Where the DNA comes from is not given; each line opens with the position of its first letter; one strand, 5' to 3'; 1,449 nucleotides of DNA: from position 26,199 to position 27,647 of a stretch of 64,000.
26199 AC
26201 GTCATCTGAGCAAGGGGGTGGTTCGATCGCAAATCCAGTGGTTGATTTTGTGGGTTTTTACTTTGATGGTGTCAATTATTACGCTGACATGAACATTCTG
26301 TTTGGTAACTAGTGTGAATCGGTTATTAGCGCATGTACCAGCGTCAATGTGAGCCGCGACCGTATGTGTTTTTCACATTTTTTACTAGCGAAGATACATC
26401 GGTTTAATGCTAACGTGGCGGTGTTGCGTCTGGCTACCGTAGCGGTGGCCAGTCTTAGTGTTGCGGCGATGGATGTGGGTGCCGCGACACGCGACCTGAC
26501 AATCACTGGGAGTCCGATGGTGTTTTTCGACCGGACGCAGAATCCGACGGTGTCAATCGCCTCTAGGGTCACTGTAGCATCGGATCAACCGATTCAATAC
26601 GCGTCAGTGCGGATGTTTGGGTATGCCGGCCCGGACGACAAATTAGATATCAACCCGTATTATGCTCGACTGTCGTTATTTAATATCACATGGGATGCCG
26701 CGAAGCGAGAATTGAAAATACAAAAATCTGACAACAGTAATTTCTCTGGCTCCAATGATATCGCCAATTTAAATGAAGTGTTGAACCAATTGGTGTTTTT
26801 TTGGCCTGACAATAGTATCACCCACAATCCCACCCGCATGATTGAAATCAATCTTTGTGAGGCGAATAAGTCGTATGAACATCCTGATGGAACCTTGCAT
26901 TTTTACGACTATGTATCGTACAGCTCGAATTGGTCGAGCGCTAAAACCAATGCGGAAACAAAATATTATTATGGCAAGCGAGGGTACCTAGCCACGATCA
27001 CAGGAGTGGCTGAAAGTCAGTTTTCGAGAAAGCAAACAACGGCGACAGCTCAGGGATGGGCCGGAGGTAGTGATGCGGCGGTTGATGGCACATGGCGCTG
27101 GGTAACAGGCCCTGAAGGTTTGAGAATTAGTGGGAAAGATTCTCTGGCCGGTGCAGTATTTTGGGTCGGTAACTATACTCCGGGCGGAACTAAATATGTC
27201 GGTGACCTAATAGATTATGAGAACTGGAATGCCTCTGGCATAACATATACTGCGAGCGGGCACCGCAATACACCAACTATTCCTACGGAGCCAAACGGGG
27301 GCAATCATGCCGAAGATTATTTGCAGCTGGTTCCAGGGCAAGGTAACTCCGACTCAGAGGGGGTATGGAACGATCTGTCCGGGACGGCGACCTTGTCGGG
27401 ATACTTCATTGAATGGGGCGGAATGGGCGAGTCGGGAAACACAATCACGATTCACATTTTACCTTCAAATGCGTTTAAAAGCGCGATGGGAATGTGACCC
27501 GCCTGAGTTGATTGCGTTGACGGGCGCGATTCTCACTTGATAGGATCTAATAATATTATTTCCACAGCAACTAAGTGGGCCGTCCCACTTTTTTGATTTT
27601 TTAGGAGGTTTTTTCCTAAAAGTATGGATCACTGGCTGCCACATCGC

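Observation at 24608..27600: Four-gene block of secreted proteins: three tandem paralogues with tail-fibre-like motifs plus a cysteine-free C-type lectin-like protein carrying EPN/WND motifs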

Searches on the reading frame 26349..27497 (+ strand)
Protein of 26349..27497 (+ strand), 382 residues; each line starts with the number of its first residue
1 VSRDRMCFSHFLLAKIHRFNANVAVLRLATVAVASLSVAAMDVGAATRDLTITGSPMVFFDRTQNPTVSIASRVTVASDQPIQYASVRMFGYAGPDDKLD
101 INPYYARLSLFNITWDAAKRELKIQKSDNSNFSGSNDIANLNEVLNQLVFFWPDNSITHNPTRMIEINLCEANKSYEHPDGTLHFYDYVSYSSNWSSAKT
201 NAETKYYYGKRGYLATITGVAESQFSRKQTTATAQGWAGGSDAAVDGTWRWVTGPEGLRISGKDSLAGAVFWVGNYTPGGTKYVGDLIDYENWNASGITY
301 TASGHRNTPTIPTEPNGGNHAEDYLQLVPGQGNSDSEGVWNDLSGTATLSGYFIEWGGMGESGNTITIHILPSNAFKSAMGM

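Call 3: search_protein_families(library=pfam, proteins=[window:26349-27497:+], max_evalue=1)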
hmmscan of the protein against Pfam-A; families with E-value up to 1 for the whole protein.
window:26349-27497:+ (382 aa): 0 families

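Call 4: search_protein_families(library=ncbifam, proteins=[window:26349-27497:+], max_evalue=1)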
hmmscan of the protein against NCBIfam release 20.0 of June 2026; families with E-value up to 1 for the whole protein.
window:26349-27497:+ (382 aa): 1 family
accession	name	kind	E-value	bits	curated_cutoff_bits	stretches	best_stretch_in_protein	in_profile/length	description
NF043072.1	GAS_sig_Nterm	subfamily_domain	0.85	9.2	44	0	28-40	10-22/33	SpoV family signaling peptide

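Call 8: search_solved_structures(query=window:26349-27497:+, max_evalue=10, show_alignments=3)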
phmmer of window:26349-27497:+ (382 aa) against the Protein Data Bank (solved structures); distinct sequences matched with E-value up to 10: 35.
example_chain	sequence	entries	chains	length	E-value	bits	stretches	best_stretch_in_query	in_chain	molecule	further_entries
6jjj_A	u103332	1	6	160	0.00037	22.7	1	204-255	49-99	C-type lectin domain family 4 member F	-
3p7f_A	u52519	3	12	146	0.0055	18.9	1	191-321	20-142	C-type lectin domain family 4 member K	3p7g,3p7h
1k9j_A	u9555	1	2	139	0.021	16.9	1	210-255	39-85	mDC-SIGN2 TYPE I ISOFORM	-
8rcy_A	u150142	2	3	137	0.023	16.8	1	210-255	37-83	C-type lectin domain family 4 member M | Isoform 1 of C-type lectin domain family 4 member M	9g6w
1xph_A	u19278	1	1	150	0.024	16.8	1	209-255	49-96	CD209 antigen-like protein 1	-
4n34_A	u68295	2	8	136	0.027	16.6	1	191-315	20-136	C-type lectin domain family 4 member K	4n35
4n36_A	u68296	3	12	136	0.029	16.5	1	191-315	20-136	C-type lectin domain family 4 member K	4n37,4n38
1sl6_A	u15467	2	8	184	0.036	16.2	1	210-255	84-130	C-type lectin DC-SIGNR | CD209 antigen-like protein 1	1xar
3c22_A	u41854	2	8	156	0.037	16.1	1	189-314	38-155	C-type lectin domain family 4 member K | CD207 molecule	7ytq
3p5d_A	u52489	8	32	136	0.038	16.1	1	191-314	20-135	C-type lectin domain family 4 member K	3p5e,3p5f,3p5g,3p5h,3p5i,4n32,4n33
2ox9_A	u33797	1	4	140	0.041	16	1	207-279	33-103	Collectin placenta 1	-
3kqg_A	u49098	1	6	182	0.061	15.4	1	190-314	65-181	C-type lectin domain family 4 member K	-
6jk4_A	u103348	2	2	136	0.12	14.4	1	211-255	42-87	Type II antifreeze protein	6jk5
2zib_A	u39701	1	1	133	0.14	14.3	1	193-254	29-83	Type II antifreeze protein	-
6py1_A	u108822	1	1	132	0.17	13.9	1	194-256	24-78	C-type lectin domain family 10 member A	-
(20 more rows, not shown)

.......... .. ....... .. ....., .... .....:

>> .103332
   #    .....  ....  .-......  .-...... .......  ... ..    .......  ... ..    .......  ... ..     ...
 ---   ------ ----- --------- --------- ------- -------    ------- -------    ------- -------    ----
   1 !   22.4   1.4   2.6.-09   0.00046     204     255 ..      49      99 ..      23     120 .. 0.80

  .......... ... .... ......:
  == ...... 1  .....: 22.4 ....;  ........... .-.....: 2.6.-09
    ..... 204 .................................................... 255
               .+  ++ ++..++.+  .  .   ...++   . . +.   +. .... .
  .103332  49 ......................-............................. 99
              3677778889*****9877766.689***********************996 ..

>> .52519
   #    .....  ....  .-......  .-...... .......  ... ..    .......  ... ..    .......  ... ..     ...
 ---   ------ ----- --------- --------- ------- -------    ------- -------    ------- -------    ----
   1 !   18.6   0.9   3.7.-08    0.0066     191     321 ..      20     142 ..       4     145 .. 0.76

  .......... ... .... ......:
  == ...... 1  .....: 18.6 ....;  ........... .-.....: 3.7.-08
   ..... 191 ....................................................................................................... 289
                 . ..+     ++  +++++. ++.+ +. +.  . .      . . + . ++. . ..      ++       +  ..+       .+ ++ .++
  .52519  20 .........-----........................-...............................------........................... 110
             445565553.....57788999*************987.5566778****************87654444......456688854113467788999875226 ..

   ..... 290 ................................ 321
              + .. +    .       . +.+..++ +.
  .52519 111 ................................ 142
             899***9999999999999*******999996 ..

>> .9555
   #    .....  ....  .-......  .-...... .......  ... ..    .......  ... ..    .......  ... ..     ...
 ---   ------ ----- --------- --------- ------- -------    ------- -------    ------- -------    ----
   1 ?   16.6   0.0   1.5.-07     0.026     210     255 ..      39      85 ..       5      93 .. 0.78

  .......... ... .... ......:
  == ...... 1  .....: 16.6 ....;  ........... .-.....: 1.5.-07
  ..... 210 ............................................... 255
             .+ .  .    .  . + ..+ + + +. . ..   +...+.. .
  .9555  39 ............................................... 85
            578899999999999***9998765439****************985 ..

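Call 11: find_encoding_contigs(protein=window:26349-27497:+, flank=10000, max_places=6)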
Protein window:26349-27497:+ (382 aa): no gene with exactly this product is on record in the collection.

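Call 14: find_homologous_proteins(query=window:26349-27497:+, max_evalue=0.001)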
Query window:26349-27497:+ (382 aa): 15 proteins with E <= 0.001 among 6200 candidates.
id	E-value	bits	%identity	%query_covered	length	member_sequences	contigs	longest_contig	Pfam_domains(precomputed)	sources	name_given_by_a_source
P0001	3.6e-225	765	89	99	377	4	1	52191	-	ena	-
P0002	3.9e-147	508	67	98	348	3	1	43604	-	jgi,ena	-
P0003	3.2e-27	114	37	63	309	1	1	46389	PF00059.28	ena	-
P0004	4.6e-26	110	31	87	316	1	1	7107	PF00059.28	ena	-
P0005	4.1e-19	87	32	81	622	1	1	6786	PF18911.7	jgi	jgi:hypothetical protein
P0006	1.6e-18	85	35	47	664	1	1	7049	PF00059.28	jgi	jgi:hypothetical protein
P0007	4.7e-17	80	39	41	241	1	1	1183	-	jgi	-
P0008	6.0e-17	80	32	81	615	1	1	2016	PF18911.7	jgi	jgi:hypothetical protein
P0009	5.5e-14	70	36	55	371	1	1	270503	PF00059.28,PF00404.25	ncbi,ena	-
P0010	2.8e-13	68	37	50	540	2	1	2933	PF00059.28,PF19081.7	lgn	-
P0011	8.7e-7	46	34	48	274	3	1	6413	PF00059.28,PF00353.26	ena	-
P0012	1.4e-5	42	47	19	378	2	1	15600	-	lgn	-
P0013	2.1e-5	42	29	76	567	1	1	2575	PF06429.19,PF22692.2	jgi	-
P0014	6.6e-5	40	32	46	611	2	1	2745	PF16640.12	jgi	jgi:uncharacterized protein (TIGR03382 family)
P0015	2.1e-4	38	37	39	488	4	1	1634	PF23237.2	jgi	jgi:hypothetical protein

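Call 21: find_encoding_contigs(protein=P0002, flank=10000, max_places=3)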
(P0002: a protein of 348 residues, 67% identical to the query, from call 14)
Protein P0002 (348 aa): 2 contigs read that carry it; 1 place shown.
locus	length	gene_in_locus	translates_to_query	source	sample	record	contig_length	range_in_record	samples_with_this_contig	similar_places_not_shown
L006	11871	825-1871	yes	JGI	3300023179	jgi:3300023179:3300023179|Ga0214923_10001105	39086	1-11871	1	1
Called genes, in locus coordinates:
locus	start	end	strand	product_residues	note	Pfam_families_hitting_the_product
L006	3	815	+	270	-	?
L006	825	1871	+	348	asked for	-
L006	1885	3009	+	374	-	-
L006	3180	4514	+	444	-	PF08529:NusA_N, PF13184:KH_NusA_1st, PF26594:KH_NusA_2nd, PF04760:IF2_N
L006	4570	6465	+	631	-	PF00009:GTP_EFTU, PF01926:MMR_HSR1, PF03144:GTP_EFTU_D2 (faint), PF22042:EF-G_D2, PF11987:IF-2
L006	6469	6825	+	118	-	PF02033:RBFA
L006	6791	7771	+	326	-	PF01368:DHH, PF02272:DHHA1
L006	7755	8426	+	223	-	PF01509:TruB_N, PF16198:TruB_C_2 (weak)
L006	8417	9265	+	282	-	PF06574:FAD_syn, PF01687:Flavokinase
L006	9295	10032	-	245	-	-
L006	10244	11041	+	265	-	PF00590:TP_methylase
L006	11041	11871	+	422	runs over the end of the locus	PF02885:Glycos_trans_3N (weak)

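Call 22: find_encoding_contigs(protein=P0003, flank=10000, max_places=3)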
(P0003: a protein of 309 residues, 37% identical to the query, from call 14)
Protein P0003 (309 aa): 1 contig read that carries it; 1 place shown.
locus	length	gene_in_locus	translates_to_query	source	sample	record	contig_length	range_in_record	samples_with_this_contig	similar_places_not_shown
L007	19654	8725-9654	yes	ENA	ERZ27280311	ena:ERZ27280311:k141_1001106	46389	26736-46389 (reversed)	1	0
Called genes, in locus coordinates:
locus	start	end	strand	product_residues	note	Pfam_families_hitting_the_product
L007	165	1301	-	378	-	PF13173:AAA_14, PF13635:DUF4143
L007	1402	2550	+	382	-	PF01637:ATPase_2, PF20703:nSTAND1 (weak), PF13401:AAA_22 (faint), PF13173:AAA_14 (faint)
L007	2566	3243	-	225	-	PF00293:NUDIX, PF03091:CutA1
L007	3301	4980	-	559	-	PF00920:ILVD_EDD_N, PF24877:ILV_EDD_C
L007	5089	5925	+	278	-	PF13623:SurA_N_2 (weak), PF13624:SurA_N_3, PF13145:Rotamase_2, PF13616:Rotamase_3, PF00639:Rotamase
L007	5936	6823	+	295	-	PF00288:GHMP_kinases_N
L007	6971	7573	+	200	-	-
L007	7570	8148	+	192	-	-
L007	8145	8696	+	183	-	-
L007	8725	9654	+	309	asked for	PF00059:Lectin_C (weak)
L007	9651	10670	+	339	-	-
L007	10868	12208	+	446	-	PF08529:NusA_N, PF13184:KH_NusA_1st, PF26594:KH_NusA_2nd, PF04760:IF2_N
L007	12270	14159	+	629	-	PF00009:GTP_EFTU, PF01926:MMR_HSR1, PF22042:EF-G_D2, PF03144:GTP_EFTU_D2 (faint), PF11987:IF-2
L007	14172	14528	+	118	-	PF02033:RBFA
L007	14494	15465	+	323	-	PF01368:DHH, PF02272:DHHA1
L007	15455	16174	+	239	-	PF01509:TruB_N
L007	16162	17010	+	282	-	PF06574:FAD_syn, PF01687:Flavokinase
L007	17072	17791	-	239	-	-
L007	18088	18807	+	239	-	PF00590:TP_methylase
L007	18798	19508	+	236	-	-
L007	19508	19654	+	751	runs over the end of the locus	PF00483:NTP_transferase (faint), PF12804:NTP_transf_3, PF13641:Glyco_tranf_2_3 (weak), PF00535:Glycos_transf_2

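Call 51: search_protein_families(library=phrogs, proteins=[window:26349-27497:+], max_evalue=0.01)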
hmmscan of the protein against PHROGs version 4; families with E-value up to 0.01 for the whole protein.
window:26349-27497:+ (382 aa): 0 families

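Call 58: predict_structure(alignment_id=A7)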
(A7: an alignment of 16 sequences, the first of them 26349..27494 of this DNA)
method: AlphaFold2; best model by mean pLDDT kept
length: 382 residues; sequences in the alignment: 16
mean_pLDDT: 72.4   pTM: 0.71
mean pLDDT of the five models: 72.4, 72.3, 70.2, 60.0, 58.1
residues with pLDDT >= 90: 117; 70-90: 118; 50-70: 64; < 50: 83
segments of 3 or more residues with pLDDT < 50: 1-47, 61-64, 262-266, 297-312, 375-382
pLDDT, mean of each block of 10 residues (from residue 1): 35 31 32 28 42 52 59 76 91 79 92 93 96 93 90 62 82 89 91 94 88 92 91 91 88 82 60 72 77 61 38 56 86 76 89 86 65 51 42
secondary structure, 60 per line:
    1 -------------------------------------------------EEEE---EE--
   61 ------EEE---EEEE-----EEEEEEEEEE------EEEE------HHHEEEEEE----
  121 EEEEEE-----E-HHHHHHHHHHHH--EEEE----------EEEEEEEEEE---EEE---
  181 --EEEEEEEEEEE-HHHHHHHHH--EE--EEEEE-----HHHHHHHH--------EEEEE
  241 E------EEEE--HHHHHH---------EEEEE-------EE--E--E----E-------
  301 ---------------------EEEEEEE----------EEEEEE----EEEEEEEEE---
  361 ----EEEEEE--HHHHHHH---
elements in order: E50-53 E67-69 E73-76 E82-91 E98-101 E111-116 E121-126 H134-145 E148-151 E162-171 E175-177 E183-193 H195-203 E210-214 H220-227 E236-241 E248-251 H254-259 E269-273 E322-328 E339-344 E349-357 E365-370 H373-379

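Call 61: fold_search(model_id=the predicted structure, library=pdb)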
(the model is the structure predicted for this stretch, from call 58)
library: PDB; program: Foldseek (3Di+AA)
matches with E <= 10: 1835; with E <= 0.001: 23
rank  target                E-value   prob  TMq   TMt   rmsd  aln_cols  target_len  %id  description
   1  4wqq_A                1.7e-06  1.00  0.29  0.73   4.1       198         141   19  Structure of EPNH mutant of CEL-I (released 2015-04-29)
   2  1wmy_A                2.4e-06  1.00  0.30  0.76   3.8       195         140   18  Crystal Structure of C-type Lectin CEL-I from Cucumaria echinata (released 2004-09-07)
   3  2ox9_C                5.6e-06  1.00  0.27  0.73   6.6       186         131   19  Mouse Scavenger Receptor C-type Lectin carbohydrate-recognition domain. (released 2007-04-03)
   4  2ox9_A                7.8e-06  1.00  0.26  0.71   7.0       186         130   18  Mouse Scavenger Receptor C-type Lectin carbohydrate-recognition domain. (released 2007-04-03)
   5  4zrw_A                1.0e-05  1.00  0.27  0.63   7.4       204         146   14  Structure of cow mincle complexed with trehalose (released 2016-05-25)
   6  4zrv_A                1.6e-05  1.00  0.27  0.71   4.4       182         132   16  Structure of cow mincle CRD complexed with trehalose mono butyrate (released 2016-05-25)
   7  5kti_A                1.7e-05  1.00  0.27  0.64   6.3       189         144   14  Structure of cow mincle complexed with KMJ1 (released 2016-08-31)
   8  8h4v_A                1.7e-05  1.00  0.26  0.61   7.6       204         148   13  Mincle CRD complex with PGL trisaccharide (released 2023-08-09)
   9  5kth_A                2.1e-05  1.00  0.27  0.65   6.3       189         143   14  Structure of cow mincle complexed with brartemicin (released 2016-08-31)
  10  4kzw_B                2.4e-05  1.00  0.27  0.71   4.6       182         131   15  Structure of the carbohydrate-recognition domain of the C-type lectin mincle (released 2013-08-28)
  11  2ox9_B                3.2e-05  1.00  0.26  0.73   5.8       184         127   16  Mouse Scavenger Receptor C-type Lectin carbohydrate-recognition domain. (released 2007-04-03)
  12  4kzv_A                3.2e-05  1.00  0.27  0.71   4.6       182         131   15  Structure of the carbohydrate-recognition domain of the C-type lectin mincle bound to trehalose (released 2013-08-28)
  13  2ox8_A                4.4e-05  1.00  0.26  0.69   6.9       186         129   19  Human Scavenger Receptor C-type Lectin carbohydrate-recognition domain. (released 2007-04-03)
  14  8h4v_B                4.7e-05  1.00  0.27  0.65   6.2       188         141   15  Mincle CRD complex with PGL trisaccharide (released 2023-08-09)
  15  1qdd_A                5.3e-05  1.00  0.26  0.61   6.2       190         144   14  CRYSTAL STRUCTURE OF HUMAN LITHOSTATHINE TO 1.3 A RESOLUTION (released 1999-05-28)
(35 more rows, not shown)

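Call 76: search_protein_families(library=ncbifam, proteins=[P0005, P0010], max_evalue=0.01)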
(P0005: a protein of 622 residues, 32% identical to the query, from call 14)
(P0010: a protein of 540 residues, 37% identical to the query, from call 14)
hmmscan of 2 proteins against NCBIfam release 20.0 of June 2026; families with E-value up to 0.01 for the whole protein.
P0005 (622 aa): 1 family
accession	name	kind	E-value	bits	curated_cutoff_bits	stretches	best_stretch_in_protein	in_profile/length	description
NF058578.1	CPR_pilus_PamR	equivalog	5.6e-06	25.4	300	1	396-444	184-229/297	pilus system RbmA-like protein PamR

P0010 (540 aa): 0 families

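Call 85: search_solved_structures(query=A7, max_evalue=0.00001, show_alignments=3)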
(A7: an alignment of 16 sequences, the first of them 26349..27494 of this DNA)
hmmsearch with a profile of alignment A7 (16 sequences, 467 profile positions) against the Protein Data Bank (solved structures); distinct sequences matched with E-value up to 0.00001: 69 (the best 60 are shown).
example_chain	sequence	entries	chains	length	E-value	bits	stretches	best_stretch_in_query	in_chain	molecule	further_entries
6y0l_A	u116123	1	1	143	1.6e-12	50.8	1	154-259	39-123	Low affinity immunoglobulin epsilon Fc receptor membrane-bound form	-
6y0m_A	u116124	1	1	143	2.4e-12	50.2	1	154-259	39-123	Low affinity immunoglobulin epsilon Fc receptor membrane-bound form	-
5ao6_A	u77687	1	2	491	2.3e-11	46.9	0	101-258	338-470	C-TYPE MANNOSE RECEPTOR 2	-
4wqq_A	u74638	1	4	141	3.1e-11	46.5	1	123-256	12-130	Lectin CEL-I, N-acetyl-D-galactosamine-specific C-type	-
6jjj_A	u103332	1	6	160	4.8e-11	45.9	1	101-253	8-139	C-type lectin domain family 4 member F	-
5ao5_A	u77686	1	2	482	6.7e-11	45.4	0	101-194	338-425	C-TYPE MANNOSE RECEPTOR 2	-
6pwr_A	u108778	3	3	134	6.9e-11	45.4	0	220-261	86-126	Fc fragment of IgE receptor II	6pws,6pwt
5e4k_A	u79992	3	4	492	6.9e-11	45.4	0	101-257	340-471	C-type mannose receptor 2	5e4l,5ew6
4c9f_A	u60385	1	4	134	1e-10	44.8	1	129-252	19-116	CD209 ANTIGEN-LIKE PROTEIN B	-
3zhg_D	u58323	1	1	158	1.7e-10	44.1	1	129-252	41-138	CD209 ANTIGEN-LIKE PROTEIN B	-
3zhg_A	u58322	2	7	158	1.7e-10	44.1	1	129-252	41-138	CD209 ANTIGEN-LIKE PROTEIN B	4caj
1wmy_A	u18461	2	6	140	3.9e-10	42.9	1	214-256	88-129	lectin CEL-I, N-acetyl-D-galactosamine-specific C-type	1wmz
3wh2_A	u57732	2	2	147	5e-10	42.6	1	157-252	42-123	C-type lectin domain family 4 member E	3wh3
2zib_A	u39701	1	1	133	1.8e-09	40.7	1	134-197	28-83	Type II antifreeze protein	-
2afp_A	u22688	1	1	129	2.3e-09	40.4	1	140-195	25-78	PROTEIN (SEA RAVEN TYPE II ANTIFREEZE PROTEIN)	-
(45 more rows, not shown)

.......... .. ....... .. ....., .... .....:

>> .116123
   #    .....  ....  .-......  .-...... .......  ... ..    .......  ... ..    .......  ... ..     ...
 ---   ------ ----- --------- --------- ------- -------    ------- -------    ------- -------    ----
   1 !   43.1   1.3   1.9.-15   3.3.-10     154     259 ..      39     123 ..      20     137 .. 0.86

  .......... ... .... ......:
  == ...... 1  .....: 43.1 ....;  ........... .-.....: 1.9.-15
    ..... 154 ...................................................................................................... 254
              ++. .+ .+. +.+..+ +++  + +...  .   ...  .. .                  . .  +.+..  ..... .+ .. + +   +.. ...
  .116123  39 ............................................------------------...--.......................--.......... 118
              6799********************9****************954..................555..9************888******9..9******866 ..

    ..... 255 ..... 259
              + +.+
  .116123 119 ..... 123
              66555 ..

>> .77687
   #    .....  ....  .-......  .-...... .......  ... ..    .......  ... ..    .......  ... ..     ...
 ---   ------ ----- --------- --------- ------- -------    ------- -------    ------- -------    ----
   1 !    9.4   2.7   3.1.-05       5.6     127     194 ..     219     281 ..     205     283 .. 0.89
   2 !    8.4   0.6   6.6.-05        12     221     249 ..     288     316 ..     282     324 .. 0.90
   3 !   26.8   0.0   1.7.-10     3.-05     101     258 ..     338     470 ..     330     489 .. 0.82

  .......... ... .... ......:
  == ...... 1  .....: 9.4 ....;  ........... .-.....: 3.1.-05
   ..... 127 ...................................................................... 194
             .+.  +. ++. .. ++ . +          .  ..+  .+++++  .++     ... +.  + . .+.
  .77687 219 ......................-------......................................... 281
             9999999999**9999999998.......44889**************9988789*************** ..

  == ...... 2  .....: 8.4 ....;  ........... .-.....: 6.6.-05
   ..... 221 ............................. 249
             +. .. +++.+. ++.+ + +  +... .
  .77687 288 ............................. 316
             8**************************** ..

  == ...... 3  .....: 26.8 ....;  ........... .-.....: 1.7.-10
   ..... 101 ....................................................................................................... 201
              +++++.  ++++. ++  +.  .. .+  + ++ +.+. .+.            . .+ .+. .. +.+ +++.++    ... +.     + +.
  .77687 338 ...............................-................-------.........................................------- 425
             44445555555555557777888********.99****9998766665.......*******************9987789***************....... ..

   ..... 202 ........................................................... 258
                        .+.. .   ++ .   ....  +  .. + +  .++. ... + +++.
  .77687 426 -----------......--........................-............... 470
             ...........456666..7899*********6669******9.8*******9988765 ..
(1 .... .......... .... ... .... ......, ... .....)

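Call 96: search_protein_families(library=padloc, proteins=[window:26364-27497:+], max_evalue=0.01)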
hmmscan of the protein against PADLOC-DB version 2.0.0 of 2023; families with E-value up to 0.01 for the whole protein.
window:26364-27497:+ (377 aa): 0 families

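Call 97: search_protein_families(library=pfam, proteins=[P0003, P0004, P0006, P0009, L006:825-1871:+, L007:9651-10670:+], max_evalue=0.1)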
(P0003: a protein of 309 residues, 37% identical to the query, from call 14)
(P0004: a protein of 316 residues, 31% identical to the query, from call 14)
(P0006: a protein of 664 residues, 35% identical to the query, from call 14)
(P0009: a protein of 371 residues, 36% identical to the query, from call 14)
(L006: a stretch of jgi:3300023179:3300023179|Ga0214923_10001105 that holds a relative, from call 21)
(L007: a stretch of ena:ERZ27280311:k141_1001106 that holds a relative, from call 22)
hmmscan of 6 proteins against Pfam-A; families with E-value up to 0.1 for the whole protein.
P0003 (309 aa): 1 family
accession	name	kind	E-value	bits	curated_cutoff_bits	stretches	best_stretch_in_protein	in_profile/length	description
PF00059.27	Lectin_C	-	5.1e-07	30.8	22.6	1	185-274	15-99/107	Lectin C-type domain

P0004 (316 aa): 1 family
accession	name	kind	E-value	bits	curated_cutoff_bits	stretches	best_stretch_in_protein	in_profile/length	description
PF00059.27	Lectin_C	-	4.7e-07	30.9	22.6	1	192-278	15-96/107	Lectin C-type domain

P0006 (664 aa): 2 families
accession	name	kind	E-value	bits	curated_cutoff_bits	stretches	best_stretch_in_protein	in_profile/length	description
PF00059.27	Lectin_C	-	5.3e-18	66.2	22.6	3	67-176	14-103/107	Lectin C-type domain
PF07589.16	PEP-CTERM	-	0.0048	17.4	20.7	1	393-410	1-16/24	PEP-CTERM motif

P0009 (371 aa): 2 families
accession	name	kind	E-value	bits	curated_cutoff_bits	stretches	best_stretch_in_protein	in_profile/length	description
PF00059.27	Lectin_C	-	8e-10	39.8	22.6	1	70-174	14-97/107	Lectin C-type domain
PF00404.24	Dockerin_1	-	4.9e-06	27.1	22.9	2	262-306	2-50/57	Dockerin type I domain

L006:825-1871:+ (348 aa): 2 families
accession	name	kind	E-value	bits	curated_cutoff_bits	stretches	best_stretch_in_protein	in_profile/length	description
PF00059.27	Lectin_C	-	0.0018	19.4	22.6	1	205-272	15-68/107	Lectin C-type domain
PF01917.21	Arch_flagellin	-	0.036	14.8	29.5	0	38-149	44-121/162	Archaebacterial flagellin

L007:9651-10670:+ (339 aa): 0 families
